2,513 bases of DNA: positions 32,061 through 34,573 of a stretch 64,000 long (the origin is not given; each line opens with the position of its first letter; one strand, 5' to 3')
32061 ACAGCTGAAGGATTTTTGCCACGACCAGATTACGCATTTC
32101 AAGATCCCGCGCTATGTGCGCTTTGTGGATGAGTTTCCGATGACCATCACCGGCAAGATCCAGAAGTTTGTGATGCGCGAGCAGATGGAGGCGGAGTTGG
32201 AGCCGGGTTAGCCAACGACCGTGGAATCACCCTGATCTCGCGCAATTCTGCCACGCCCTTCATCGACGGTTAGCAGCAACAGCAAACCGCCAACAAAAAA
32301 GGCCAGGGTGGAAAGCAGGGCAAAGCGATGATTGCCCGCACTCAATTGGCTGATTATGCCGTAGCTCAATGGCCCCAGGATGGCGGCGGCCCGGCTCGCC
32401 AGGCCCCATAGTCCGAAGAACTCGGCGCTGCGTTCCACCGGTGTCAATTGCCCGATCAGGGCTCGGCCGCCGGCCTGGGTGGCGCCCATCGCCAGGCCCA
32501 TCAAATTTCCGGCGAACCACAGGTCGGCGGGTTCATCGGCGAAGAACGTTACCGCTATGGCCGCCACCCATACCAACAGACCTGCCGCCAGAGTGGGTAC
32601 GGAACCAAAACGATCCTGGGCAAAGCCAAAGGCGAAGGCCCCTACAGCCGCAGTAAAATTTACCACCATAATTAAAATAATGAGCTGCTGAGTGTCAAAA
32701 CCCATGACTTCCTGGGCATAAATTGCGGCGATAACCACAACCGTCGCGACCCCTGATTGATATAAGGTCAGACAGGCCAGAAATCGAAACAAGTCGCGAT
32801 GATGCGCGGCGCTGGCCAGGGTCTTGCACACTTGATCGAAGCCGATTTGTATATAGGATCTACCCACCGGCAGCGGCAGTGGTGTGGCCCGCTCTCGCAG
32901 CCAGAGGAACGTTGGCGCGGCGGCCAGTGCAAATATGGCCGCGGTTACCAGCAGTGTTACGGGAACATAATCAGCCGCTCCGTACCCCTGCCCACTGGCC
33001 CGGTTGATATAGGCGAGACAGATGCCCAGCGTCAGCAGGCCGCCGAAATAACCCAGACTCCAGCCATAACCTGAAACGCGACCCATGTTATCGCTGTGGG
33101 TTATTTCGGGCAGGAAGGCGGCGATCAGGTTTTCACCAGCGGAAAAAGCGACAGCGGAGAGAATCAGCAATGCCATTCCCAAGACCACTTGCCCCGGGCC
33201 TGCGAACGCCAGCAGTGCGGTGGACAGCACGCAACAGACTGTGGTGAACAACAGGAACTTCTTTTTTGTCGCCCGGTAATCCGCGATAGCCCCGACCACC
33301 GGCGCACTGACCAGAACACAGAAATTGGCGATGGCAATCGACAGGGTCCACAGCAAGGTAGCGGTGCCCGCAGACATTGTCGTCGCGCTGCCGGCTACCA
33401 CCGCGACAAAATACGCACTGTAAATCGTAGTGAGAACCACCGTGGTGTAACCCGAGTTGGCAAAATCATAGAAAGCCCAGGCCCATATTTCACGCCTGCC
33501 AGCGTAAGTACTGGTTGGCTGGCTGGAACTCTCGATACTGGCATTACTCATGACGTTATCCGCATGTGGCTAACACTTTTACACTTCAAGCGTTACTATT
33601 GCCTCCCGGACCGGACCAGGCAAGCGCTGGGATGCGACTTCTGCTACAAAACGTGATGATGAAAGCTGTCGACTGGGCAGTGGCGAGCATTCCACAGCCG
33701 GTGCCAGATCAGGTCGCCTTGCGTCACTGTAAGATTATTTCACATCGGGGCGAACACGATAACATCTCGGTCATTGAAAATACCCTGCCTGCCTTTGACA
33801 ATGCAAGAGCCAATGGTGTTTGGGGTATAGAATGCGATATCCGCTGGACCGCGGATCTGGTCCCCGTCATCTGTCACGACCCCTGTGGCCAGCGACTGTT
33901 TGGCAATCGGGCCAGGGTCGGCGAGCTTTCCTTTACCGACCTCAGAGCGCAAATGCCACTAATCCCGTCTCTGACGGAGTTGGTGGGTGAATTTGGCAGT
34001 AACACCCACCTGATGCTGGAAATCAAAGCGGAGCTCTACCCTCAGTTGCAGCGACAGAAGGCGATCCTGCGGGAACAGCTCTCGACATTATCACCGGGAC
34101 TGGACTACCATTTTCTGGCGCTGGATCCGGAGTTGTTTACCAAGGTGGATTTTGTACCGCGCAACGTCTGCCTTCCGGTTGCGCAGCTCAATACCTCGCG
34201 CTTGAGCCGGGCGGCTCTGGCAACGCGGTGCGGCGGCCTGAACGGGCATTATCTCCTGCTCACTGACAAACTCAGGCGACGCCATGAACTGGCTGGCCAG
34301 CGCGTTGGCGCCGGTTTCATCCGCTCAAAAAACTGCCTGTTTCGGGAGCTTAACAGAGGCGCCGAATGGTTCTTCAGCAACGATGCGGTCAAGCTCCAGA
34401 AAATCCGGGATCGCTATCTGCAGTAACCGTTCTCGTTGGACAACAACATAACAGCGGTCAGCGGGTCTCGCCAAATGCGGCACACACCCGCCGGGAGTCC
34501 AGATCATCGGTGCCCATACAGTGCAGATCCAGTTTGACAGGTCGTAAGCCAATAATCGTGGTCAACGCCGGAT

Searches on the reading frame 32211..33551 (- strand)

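Call 55: search_protein_families(library=pfam, proteins=[window:32211-33551:-], max_evalue=0.001)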
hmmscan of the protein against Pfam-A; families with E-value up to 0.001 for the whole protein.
window:32211-33551:- (447 aa): 4 families
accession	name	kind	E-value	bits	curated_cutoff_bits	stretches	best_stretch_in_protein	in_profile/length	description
PF11700.14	ATG22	-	3.5e-56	191.3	24.1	1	70-435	75-478/482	Vacuole effluxer Atg22 like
PF07690.21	MFS_1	-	1e-18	67.8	33.4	2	260-432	4-177/347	Major Facilitator Superfamily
PF00083.30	Sugar_tr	-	1.5e-08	34.4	22.3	1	286-427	44-187/452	Sugar (and other) transporter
PF12832.13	MFS_1_like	-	0.0002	21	25.2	1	72-401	40-362/373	MFS_1 like family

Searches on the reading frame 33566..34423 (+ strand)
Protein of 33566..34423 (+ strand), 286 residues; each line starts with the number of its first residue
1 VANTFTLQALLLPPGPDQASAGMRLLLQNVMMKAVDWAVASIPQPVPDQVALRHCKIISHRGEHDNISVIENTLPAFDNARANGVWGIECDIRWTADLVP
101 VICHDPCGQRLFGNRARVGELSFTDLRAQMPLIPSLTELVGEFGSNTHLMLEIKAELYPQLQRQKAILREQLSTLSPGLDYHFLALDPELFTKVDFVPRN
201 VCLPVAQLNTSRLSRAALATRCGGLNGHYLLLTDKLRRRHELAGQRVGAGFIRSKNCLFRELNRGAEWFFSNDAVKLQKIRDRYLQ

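Call 55: search_protein_families(library=pfam, proteins=[window:33566-34423:+], max_evalue=0.001)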
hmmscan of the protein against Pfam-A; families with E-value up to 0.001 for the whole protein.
window:33566-34423:+ (286 aa): 1 family
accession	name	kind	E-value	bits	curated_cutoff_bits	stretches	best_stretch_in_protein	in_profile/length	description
PF03009.23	GDPD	-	1.6e-15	58.4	23.6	1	60-177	1-130/244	Glycerophosphoryl diester phosphodiesterase family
